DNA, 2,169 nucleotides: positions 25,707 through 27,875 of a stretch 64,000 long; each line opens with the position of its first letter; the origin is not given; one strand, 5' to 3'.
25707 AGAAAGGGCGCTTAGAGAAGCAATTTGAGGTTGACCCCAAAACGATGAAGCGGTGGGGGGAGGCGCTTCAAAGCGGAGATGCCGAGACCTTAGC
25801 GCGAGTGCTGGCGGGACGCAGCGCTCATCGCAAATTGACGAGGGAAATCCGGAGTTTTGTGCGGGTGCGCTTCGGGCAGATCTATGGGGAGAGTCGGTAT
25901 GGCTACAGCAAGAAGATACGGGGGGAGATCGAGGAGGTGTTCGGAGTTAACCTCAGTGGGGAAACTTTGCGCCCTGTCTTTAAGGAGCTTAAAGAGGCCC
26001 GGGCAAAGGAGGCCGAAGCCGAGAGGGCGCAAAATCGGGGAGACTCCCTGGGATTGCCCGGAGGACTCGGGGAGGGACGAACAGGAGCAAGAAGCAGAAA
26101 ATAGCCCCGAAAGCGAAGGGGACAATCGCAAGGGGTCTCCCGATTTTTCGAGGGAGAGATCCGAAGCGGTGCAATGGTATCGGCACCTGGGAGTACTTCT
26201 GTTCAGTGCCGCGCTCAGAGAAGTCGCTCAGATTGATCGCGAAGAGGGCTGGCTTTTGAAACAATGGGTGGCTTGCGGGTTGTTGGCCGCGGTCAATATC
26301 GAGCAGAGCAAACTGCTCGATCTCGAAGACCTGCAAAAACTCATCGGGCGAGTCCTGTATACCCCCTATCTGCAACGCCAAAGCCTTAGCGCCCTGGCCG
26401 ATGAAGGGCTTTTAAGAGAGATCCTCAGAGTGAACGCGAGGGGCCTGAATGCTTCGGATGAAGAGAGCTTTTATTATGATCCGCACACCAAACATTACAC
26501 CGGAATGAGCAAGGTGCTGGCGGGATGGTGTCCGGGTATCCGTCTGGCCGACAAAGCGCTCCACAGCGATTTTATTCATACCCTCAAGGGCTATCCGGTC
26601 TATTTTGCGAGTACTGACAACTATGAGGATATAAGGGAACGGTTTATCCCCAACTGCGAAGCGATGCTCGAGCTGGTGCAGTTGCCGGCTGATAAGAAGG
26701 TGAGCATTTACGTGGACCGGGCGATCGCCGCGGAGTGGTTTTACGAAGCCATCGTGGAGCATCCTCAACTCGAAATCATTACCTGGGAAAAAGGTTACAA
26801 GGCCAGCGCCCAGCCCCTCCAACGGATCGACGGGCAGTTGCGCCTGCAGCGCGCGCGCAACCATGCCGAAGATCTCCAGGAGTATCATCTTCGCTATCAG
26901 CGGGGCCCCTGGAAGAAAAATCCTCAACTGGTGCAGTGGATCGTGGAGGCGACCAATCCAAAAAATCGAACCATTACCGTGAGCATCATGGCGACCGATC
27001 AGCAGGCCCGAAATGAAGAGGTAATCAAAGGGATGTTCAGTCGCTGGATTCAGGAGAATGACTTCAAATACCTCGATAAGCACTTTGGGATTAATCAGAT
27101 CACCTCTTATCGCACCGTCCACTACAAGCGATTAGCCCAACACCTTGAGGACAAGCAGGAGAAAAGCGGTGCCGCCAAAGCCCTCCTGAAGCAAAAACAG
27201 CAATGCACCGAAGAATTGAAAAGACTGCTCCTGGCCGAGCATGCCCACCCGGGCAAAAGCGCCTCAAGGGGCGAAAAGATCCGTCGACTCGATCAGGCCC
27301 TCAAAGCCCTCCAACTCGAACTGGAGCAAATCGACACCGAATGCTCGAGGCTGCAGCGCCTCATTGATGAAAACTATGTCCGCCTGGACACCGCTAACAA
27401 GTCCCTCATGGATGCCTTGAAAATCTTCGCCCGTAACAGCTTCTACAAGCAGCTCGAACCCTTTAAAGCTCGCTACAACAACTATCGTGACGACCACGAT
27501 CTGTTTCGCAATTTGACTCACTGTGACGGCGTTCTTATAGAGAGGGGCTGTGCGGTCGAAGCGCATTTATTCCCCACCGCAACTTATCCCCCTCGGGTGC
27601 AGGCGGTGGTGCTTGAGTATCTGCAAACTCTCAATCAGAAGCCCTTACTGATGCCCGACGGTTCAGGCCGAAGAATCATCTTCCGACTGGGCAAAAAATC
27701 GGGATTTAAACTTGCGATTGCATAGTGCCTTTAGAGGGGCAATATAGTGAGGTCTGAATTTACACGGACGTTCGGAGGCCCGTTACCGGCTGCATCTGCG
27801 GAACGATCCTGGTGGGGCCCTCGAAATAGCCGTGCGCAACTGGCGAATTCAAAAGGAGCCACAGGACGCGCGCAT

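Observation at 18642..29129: ECF sigma / cupin anti-sigma pair divergent from a DUF4331-DUF4331-TPR-HupE/UreJ block: candidate uncharacterised envelope (metal?) system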

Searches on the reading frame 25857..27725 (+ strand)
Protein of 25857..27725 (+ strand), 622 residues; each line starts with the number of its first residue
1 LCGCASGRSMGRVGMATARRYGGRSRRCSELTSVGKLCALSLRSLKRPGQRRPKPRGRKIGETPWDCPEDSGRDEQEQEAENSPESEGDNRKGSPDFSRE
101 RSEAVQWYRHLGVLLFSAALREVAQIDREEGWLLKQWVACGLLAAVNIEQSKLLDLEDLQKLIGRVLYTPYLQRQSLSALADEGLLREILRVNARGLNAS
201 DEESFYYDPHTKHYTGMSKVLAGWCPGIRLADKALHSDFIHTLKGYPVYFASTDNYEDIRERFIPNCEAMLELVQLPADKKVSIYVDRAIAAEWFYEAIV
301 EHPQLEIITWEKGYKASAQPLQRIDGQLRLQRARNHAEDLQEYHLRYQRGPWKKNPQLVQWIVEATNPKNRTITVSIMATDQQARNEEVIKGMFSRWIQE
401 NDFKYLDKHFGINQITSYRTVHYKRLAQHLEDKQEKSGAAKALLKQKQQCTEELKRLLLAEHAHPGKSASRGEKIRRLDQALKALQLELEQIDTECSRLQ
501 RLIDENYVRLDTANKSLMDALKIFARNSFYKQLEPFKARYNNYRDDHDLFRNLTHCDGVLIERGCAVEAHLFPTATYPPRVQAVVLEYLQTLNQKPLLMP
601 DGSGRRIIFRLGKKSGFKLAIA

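Call 3: search_protein_families(library=pfam, proteins=[window:25857-27725:+], max_evalue=0.01)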
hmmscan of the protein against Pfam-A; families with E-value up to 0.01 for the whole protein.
window:25857-27725:+ (622 aa): 1 family
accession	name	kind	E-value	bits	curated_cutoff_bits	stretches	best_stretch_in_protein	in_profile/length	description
PF21804.3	Transposase_29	-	1.3e-06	27.3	27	1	361-430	303-372/562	Transposase protein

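Call 32: search_protein_families(library=ncbifam, proteins=[window:25857-27725:+], max_evalue=0.001)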
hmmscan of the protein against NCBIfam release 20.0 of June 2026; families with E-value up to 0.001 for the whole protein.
window:25857-27725:+ (622 aa): 0 families

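Call 87: search_dna_similar(query=window:25857-27725:+, collection=plasmids, mode=protein, max_rows=8)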
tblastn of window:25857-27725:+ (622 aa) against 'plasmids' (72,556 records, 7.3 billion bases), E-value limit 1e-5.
No match.
